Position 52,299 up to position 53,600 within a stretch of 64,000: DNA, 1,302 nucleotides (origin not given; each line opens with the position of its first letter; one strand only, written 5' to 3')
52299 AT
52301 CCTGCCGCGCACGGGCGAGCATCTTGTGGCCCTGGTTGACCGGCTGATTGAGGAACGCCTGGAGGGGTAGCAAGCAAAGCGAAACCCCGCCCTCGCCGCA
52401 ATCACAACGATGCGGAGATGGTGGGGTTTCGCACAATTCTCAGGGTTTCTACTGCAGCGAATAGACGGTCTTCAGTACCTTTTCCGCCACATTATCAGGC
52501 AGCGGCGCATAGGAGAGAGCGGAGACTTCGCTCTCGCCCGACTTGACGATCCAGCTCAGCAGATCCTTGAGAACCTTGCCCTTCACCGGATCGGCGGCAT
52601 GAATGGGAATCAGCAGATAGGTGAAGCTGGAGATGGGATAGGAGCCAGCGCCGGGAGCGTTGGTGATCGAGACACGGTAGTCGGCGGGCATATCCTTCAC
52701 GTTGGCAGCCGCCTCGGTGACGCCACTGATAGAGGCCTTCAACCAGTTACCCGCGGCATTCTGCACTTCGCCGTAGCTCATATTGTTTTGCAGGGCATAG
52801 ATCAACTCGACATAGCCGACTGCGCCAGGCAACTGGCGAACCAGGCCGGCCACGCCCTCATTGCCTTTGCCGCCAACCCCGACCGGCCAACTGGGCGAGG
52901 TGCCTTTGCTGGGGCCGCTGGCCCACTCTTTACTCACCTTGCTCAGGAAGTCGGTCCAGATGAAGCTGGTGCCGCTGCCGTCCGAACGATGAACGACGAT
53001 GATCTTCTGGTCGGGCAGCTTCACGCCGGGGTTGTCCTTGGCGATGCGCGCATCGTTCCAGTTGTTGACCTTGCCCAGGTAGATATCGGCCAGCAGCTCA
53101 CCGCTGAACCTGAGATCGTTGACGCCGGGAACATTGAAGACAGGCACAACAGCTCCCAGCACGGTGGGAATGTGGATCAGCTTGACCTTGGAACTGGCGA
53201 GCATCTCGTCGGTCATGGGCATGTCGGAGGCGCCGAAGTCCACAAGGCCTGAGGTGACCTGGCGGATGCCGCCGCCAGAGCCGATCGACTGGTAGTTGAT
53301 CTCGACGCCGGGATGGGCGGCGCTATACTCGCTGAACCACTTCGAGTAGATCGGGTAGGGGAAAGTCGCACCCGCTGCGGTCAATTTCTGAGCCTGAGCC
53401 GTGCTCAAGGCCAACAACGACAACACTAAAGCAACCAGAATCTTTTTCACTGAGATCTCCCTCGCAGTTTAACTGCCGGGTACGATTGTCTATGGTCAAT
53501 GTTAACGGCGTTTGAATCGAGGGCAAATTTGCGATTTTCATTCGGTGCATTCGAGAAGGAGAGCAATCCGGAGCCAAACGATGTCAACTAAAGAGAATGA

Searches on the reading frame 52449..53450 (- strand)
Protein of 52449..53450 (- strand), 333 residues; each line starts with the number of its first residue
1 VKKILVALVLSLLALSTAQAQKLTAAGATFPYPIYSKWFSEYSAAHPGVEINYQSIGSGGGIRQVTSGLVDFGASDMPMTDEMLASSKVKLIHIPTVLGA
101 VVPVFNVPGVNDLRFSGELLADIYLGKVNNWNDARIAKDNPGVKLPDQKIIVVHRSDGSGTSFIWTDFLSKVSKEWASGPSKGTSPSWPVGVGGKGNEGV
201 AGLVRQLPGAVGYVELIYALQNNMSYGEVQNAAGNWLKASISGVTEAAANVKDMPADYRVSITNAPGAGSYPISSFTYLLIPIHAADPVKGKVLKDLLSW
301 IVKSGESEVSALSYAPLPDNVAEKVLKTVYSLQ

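Call 17: search_protein_families(library=ncbifam, proteins=[window:52449-53450:-], max_evalue=0.00001)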
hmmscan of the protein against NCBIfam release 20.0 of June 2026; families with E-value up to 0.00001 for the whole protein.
window:52449-53450:- (333 aa): 3 families
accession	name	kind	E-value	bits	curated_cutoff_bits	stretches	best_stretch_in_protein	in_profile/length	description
TIGR00975.1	3a0107s03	equivalog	2.3e-112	375.2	205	1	23-329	1-311/315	phosphate ABC transporter substrate-binding protein PstS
NF008171.0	PRK10918.1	equivalog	9.7e-95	317.5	339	1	5-326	11-330/346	phosphate ABC transporter substrate-binding protein PstS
TIGR02136.1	ptsS_2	subfamily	2e-23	83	206.6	1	17-314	35-292/295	phosphate ABC transporter substrate-binding protein PstS family protein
